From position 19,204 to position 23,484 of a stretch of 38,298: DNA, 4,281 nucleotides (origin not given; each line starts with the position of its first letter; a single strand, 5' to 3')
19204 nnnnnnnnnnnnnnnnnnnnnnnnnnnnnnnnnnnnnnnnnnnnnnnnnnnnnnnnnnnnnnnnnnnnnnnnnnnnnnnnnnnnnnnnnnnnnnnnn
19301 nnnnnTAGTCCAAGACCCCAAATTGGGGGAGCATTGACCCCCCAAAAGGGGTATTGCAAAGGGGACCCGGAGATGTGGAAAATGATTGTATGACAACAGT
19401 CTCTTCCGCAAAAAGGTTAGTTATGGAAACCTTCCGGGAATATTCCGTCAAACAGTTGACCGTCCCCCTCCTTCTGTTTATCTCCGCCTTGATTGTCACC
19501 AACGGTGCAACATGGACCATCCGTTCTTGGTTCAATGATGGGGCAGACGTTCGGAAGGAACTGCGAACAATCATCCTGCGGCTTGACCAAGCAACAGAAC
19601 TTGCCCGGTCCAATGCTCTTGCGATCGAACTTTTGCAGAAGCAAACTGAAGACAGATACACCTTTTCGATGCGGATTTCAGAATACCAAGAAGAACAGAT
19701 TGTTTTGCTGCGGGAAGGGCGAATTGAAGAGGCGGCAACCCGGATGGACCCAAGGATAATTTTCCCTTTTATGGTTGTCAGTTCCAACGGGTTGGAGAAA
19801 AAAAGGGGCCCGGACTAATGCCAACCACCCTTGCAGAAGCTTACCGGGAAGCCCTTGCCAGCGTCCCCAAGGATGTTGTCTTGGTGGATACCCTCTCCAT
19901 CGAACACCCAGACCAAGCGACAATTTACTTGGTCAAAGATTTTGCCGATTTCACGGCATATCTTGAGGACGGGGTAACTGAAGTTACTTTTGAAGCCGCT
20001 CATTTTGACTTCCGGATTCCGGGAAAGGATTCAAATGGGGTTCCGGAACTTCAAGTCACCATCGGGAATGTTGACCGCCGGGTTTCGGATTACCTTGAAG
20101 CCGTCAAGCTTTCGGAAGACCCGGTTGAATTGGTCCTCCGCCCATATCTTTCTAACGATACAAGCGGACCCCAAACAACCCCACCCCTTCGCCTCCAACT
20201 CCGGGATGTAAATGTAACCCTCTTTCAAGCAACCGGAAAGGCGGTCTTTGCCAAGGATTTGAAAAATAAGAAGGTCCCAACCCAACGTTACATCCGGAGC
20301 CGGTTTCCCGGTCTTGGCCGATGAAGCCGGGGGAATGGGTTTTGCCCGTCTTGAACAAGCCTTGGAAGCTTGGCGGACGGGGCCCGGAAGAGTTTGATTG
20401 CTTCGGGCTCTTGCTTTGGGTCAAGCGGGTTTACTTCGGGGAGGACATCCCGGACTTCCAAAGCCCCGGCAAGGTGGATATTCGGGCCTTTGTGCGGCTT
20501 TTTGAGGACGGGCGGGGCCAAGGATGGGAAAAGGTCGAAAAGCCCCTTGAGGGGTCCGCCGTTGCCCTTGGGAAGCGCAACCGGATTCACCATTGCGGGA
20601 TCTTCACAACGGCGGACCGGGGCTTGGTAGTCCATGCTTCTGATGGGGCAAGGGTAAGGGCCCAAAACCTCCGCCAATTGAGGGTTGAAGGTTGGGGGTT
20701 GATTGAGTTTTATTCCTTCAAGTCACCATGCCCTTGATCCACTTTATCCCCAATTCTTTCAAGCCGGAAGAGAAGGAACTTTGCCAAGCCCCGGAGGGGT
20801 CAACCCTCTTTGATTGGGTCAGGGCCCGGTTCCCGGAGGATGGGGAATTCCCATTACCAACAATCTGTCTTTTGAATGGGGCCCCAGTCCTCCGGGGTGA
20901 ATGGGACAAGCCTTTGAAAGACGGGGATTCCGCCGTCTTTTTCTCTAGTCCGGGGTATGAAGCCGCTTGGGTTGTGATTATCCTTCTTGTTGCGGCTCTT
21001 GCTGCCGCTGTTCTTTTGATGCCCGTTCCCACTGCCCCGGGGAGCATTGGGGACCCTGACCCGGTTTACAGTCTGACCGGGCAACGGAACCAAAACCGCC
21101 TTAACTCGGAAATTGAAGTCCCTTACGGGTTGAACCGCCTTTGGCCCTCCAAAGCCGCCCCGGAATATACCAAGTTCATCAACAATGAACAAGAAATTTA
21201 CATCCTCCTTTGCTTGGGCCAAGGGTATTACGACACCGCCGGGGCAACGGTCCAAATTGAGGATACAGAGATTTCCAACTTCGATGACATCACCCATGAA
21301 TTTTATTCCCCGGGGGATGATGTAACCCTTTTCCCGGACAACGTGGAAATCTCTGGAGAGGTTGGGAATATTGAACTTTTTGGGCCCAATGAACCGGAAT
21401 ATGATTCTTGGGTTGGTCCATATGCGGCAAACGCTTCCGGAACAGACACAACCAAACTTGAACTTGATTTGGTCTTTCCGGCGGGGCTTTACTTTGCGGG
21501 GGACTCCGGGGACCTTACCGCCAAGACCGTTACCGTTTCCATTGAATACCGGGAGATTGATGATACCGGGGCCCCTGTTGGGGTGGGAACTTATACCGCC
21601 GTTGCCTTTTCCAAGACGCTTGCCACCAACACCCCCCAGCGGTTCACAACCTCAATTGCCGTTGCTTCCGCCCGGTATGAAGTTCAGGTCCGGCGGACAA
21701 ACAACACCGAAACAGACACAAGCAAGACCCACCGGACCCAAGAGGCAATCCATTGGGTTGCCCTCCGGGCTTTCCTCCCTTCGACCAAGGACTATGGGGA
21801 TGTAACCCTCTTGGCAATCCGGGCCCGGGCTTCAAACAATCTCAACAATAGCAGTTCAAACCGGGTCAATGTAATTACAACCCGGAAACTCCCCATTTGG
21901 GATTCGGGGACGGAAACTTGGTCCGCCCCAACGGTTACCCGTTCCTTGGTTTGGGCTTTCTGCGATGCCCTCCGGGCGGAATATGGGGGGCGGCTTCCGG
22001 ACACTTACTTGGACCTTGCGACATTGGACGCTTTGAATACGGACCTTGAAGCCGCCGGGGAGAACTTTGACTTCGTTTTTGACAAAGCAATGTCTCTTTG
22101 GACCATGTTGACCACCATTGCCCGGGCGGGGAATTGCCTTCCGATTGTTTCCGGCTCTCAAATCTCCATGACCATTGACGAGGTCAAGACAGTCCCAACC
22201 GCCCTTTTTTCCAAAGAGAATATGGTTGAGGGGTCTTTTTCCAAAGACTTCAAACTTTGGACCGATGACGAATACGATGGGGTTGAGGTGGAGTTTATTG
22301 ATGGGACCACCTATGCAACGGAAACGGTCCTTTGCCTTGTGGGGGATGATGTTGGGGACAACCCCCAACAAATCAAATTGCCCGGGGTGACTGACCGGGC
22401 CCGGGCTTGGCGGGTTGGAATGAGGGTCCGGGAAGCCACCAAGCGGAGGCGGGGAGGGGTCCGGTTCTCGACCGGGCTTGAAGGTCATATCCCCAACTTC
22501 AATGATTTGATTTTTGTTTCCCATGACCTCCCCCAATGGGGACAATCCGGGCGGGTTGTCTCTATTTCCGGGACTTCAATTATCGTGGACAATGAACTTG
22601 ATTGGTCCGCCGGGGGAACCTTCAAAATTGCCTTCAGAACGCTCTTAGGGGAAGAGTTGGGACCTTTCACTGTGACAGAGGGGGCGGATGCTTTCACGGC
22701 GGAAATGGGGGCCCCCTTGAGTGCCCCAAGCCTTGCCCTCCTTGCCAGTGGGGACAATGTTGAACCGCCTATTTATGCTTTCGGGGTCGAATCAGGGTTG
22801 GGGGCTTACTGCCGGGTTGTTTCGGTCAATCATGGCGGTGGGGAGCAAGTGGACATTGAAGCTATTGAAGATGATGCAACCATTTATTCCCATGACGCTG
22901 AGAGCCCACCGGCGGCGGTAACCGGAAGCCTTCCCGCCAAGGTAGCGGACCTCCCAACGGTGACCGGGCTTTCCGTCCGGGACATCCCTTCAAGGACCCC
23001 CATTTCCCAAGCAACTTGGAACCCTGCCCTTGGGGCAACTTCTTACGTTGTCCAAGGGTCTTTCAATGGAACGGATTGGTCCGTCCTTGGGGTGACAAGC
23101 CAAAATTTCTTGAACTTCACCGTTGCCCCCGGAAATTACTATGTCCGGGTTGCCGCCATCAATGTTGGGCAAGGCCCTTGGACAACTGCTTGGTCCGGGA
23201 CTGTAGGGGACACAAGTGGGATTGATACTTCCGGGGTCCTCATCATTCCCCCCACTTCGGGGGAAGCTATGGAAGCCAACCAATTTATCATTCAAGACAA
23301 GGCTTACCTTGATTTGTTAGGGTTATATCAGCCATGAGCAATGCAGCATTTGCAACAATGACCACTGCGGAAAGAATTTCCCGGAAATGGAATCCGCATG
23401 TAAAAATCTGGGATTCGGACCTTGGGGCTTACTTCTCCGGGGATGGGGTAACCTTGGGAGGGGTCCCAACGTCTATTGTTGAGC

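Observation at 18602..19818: Two lipoproteins and a coiled-coil membrane protein sit between the fibre and tip genes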

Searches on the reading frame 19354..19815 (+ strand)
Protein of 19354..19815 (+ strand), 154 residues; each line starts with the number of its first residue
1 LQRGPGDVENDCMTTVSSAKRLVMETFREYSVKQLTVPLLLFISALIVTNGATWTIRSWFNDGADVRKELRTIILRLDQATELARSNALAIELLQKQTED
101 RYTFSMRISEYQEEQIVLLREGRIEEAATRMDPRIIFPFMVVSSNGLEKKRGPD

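Call 5: search_protein_families(library=phrogs, proteins=[window:19390-19815:+], max_evalue=0.01)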
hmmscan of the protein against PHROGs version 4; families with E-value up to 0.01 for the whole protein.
window:19390-19815:+ (142 aa): 0 families

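Call 6: search_protein_families(library=pfam, proteins=[window:19390-19815:+], max_evalue=0.01)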
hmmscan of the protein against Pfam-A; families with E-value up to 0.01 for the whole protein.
window:19390-19815:+ (142 aa): 1 family
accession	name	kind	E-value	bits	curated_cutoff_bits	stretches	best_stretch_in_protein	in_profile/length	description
PF18303.6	Saf_2TM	-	0.0053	17.1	29.5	1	7-98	50-139/152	SAVED-fused 2TM effector domain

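Call 24: find_homologous_proteins(query=window:19390-19815:+, max_evalue=0.01)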
Query window:19390-19815:+ (142 aa): 1 proteins with E <= 0.01 among 22 candidates.
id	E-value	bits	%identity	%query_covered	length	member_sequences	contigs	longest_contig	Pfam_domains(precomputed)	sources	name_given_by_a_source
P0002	3.5e-77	275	100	92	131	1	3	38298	-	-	-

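Call 73: search_protein_families(library=ncbifam, proteins=[window:19390-19815:+], max_evalue=0.05)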
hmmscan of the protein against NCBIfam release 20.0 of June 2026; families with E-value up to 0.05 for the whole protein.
window:19390-19815:+ (142 aa): 0 families

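Call 82: search_solved_structures(query=window:19390-19815:+, max_evalue=1)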
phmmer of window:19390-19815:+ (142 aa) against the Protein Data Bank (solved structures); distinct sequences matched with E-value up to 1: 3.
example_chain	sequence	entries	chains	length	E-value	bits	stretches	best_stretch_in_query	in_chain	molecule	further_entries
9min_D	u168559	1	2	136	0.14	15.7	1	78-127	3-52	designed minibinder KH46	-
1no1_A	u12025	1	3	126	0.45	14.1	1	41-122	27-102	replisome organizer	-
6g6o_A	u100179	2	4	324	0.75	13.4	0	13-49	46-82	Ika8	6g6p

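Call 99: predict_structure(protein=window:19354-19815:+)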
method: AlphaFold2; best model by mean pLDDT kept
length: 154 residues; sequences in the alignment: 1
mean_pLDDT: 41.4   pTM: 0.26
mean pLDDT of the five models: 41.4, 39.3, 38.4, 37.0, 36.5
residues with pLDDT >= 90: 0; 70-90: 0; 50-70: 9; < 50: 145
segments of 3 or more residues with pLDDT < 50: 1-112, 118-120, 122-125, 131-154
pLDDT, mean of each block of 10 residues (from residue 1): 41 46 45 40 43 37 37 40 44 43 37 49 48 37 35 40
secondary structure, 60 per line:
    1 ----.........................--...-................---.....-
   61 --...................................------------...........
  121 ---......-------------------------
elements in order: H5-29 H36-51 H55-59 H63-97 H110-120 H124-129

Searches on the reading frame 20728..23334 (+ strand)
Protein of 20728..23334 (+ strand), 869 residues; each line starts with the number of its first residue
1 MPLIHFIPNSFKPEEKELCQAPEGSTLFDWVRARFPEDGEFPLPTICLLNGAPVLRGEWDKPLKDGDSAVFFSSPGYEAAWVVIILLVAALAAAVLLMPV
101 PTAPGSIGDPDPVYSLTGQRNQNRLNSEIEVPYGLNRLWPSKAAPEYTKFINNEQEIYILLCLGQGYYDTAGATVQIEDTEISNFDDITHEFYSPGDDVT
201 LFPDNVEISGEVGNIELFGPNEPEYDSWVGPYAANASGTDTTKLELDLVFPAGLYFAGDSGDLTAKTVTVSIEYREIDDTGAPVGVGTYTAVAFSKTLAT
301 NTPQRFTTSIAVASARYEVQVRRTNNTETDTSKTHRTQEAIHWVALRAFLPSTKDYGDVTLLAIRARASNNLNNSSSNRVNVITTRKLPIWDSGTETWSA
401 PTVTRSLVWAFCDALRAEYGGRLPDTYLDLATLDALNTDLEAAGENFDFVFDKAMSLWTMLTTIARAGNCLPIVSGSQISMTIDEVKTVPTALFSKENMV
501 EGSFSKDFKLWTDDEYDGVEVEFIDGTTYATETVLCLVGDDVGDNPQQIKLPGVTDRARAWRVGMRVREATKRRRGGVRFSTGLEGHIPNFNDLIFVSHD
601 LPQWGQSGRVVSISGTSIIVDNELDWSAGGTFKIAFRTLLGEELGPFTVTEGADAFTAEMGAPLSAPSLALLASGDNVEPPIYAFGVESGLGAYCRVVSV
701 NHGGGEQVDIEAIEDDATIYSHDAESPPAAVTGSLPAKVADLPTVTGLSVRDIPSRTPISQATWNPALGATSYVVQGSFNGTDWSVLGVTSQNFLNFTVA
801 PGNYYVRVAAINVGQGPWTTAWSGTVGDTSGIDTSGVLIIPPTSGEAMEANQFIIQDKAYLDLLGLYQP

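Call 5: search_protein_families(library=phrogs, proteins=[window:20728-23334:+], max_evalue=0.01)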
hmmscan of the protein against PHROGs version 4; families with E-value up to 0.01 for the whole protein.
window:20728-23334:+ (869 aa): 7 families
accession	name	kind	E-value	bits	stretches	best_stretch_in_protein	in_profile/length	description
phrog_469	-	tail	1.9e-149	500.5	2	226-729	404-901/903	tail protein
phrog_31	-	tail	3.3e-90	304.6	1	82-820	196-956/1565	central tail fiber J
phrog_23466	-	unknown function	1.6e-35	123.7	1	364-729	3-355/358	-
phrog_24367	-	unknown function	7e-19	68.7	2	79-199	90-211/408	-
phrog_2148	-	tail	2.1e-10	40.5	1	473-813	100-439/901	tail fiber protein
phrog_1727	-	tail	1.2e-07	30.8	1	456-635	340-523/1174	tail protein and host specificity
phrog_7997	-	tail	1.4e-07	31.4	1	457-634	41-225/589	tail protein and host specificity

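Call 6: search_protein_families(library=pfam, proteins=[window:20728-23334:+], max_evalue=0.01)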
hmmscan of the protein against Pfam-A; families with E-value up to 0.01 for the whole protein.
window:20728-23334:+ (869 aa): 2 families
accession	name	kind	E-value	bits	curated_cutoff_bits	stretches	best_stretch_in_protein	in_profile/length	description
PF24801.1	FNIII-A_GpJ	-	1.2e-10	42.1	27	1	231-349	16-123/126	Tip attachment protein J,FNIII-A domain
PF13550.12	Phage-tail_3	-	3.4e-10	40.5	23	1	453-609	2-158/164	Putative phage tail protein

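Call 8: search_dna_similar(query=window:20728-23334:+, collection=phages, mode=protein, max_rows=25)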
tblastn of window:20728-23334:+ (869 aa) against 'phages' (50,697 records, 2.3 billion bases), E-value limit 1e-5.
Records with a match: 908; places in all: 909; records where one place covers at least 80% of the query: 144.
Best place of each record, by identity: <60% 908.
By first word of the organism name: Klebsiella 424; Escherichia 136; Vibrio 99; Pseudomonas 76; Acinetobacter 49; Achromobacter 29; Campylobacter 18; Shigella 11; Xanthomonas 8; Phage 5; and 24 more.
By host as written in the record: Klebsiella pneumoniae 192; - 182; Escherichia coli 46; Pseudomonas aeruginosa 34; Escherichia coli K-12 MG1655 33; Acinetobacter baumannii 21; Campylobacter jejuni 18; Achromobacter sp. 12; and 199 more.
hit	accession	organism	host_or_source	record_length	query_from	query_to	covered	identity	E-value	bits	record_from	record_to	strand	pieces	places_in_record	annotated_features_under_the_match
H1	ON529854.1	Janthinobacterium phage vB_JliS-Donnerlittchen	Janthinobacterium lividum EIF1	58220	3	832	96%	39.2%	1e-154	508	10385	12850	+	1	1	tip attachment protein | papain-like cysteine peptidase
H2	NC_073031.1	Janthinobacterium phage vB_JliS-Donnerlittchen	Janthinobacterium lividum EIF1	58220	3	832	96%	39.2%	1e-154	508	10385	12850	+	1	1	tip attachment protein | papain-like cysteine peptidase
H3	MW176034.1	Acinetobacter phage JeffCo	Acinetobacter calcoaceticus ATCC23055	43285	3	863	99%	36.9%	4e-135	451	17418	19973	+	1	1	23: tail protein | 22: hypothetical protein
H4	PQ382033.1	Acinetobacter phage vB_AbaSI_2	Acinetobacter baumannii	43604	3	863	99%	36.5%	1e-130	438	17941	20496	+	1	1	putative tail protein | hypothetical protein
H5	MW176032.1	Acinetobacter phage Barton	Acinetobacter calcoaceticus ATCC23055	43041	3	835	96%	37.6%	3e-137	457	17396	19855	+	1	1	23: tail protein | 22: hypothetical protein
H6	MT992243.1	Acinetobacter phage DMU1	Acinetobacter baumannii 19606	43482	3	863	99%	36.4%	7e-131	439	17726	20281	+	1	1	putative tail protein | hypothetical protein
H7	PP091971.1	Acinetobacter phage vB_MZM_2AB-P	Acinetobacter baumannii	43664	3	863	99%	36.4%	1e-130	438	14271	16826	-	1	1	putative tail protein | hypothetical protein (x2)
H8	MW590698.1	Acinetobacter phage 53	Acinetobacter baumannii WHG40137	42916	3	863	99%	36.2%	1e-129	436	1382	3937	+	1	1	record has no annotation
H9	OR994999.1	Acinetobacter phage pB23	Acinetobacter baumannii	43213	3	863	99%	36.2%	1e-129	436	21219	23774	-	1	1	hypothetical protein (x2)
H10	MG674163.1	Acinetobacter phage SH-Ab 15497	Acinetobacter baumannii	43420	3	863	99%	36.1%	6e-130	436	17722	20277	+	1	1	tail component-like protein | hypothetical protein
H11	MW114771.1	Vibrio phage pVco-14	Vibrio coralliilyticus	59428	5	856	98%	36.2%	4e-117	399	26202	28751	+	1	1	putative tail protein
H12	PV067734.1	Acinetobacter phage vB_AbaS-Bhz20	Acinetobacter baumannii DSM 106838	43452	3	863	99%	35.8%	1e-130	438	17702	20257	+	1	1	central tail fiber J | minor tail protein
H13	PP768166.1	Vibrio phage vB_VpaS_BP15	Vibrio parahaemolyticus BCRC12959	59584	5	856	97%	36.5%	2e-52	414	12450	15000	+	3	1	putative tail protein (x3)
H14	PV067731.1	Acinetobacter phage vB_AbaS-Bhz9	Acinetobacter baumannii DSM 106838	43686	3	863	99%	35.7%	1e-126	426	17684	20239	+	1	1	central tail fiber J | minor tail protein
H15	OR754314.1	Pseudomonas phage vB_PmeS_STP12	Pseudomonas mendocina STP12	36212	9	827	94%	36.9%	1e-125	424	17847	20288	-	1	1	record has no annotation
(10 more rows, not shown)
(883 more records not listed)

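Call 17: get_annotated_region(hit=H1, flank=9000)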
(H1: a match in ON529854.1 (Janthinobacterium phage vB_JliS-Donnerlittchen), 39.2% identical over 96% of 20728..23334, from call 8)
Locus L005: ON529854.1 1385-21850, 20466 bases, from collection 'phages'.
description: Janthinobacterium phage vB_JliS-Donnerlittchen, complete genome.
organism: Janthinobacterium phage vB_JliS-Donnerlittchen (NCBI taxid 2948610)
taxonomy: Viruses; Duplodnaviria; Heunggongvirae; Uroviricota; Caudoviricetes; Mesyanzhinovviridae; Bradleyvirinae
host: Janthinobacterium lividum EIF1; source: sewage; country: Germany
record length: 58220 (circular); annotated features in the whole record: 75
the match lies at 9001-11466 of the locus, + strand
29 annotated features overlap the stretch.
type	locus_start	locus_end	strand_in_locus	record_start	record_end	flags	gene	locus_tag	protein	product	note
CDS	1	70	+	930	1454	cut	-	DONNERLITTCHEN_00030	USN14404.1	hypothetical protein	-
CDS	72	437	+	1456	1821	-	-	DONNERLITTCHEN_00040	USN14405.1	hypothetical protein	-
CDS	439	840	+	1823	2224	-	-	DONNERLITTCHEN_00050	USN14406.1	hypothetical protein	-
CDS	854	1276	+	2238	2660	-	-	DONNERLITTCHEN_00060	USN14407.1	hypothetical protein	-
CDS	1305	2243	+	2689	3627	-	-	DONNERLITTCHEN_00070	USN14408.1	tail tube-like protein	-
CDS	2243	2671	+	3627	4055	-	-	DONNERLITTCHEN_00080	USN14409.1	hypothetical protein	-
CDS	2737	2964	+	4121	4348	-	-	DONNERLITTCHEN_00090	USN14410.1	hypothetical protein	-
CDS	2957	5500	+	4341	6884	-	-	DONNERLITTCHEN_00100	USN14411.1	tape measure protein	-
CDS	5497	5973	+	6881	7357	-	-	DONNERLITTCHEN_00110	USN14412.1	hypothetical protein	-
CDS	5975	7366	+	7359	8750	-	-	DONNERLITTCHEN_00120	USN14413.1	GDSL-like lipase/acylhydrolase family protein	-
CDS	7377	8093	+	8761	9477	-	-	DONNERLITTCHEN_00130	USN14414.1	hypothetical protein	-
CDS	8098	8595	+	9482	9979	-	-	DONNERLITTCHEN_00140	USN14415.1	hypothetical protein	-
CDS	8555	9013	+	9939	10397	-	-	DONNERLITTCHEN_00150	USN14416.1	papain-like cysteine peptidase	-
CDS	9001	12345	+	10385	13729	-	-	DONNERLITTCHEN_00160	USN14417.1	tip attachment protein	-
CDS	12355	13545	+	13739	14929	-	-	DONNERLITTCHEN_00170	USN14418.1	hypothetical protein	-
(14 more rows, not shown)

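Call 18: get_annotated_region(hit=H12, flank=9000)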
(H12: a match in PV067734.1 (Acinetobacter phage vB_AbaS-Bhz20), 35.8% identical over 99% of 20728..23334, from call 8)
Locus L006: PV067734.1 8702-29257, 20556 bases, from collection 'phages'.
description: Acinetobacter phage vB_AbaS-Bhz20, complete genome.
organism: Acinetobacter phage vB_AbaS-Bhz20 (NCBI taxid 3384658)
taxonomy: Viruses
host: Acinetobacter baumannii DSM 106838; source: -; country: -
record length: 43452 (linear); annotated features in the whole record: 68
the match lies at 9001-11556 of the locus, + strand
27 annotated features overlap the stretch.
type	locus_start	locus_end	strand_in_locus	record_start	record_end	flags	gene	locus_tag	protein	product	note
CDS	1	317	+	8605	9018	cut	-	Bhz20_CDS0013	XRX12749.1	tail completion or Neck1 protein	connector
CDS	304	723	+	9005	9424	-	-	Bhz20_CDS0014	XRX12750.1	tail terminator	connector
CDS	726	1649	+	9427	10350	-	-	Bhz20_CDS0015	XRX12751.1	minor tail protein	tail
CDS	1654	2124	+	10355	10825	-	-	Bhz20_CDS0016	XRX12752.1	tail assembly chaperone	tail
CDS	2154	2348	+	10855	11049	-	-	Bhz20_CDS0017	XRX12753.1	hypothetical protein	-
CDS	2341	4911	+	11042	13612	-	-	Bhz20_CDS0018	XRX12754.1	tail length tape measure protein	tail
CDS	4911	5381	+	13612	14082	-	-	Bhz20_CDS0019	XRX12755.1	virion structural protein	head and packaging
CDS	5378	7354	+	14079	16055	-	-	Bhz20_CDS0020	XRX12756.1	tail fiber protein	tail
CDS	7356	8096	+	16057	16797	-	-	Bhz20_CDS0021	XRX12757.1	minor tail protein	tail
CDS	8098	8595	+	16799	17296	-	-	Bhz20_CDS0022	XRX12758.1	minor tail protein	tail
CDS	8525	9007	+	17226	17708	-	-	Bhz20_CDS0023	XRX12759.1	minor tail protein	tail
CDS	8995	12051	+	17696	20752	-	-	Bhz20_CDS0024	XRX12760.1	central tail fiber J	tail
CDS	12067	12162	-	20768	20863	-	-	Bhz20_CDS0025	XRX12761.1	hypothetical protein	-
CDS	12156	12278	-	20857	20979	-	-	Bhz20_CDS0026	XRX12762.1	hypothetical protein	-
CDS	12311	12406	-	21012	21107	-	-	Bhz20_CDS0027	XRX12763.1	hypothetical protein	-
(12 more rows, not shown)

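Call 26: find_related_loci(query=window:20728-23334:+, collection=metagenome_contigs, flank=10000)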
Query window:20728-23334:+ (869 aa) in metagenome_contigs; peptide patterns used: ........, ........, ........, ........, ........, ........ (x = any residue, [..] = any of these).
112 stretches matched a pattern, but none encodes a relative of the query by tblastn (E <= 1e-3).
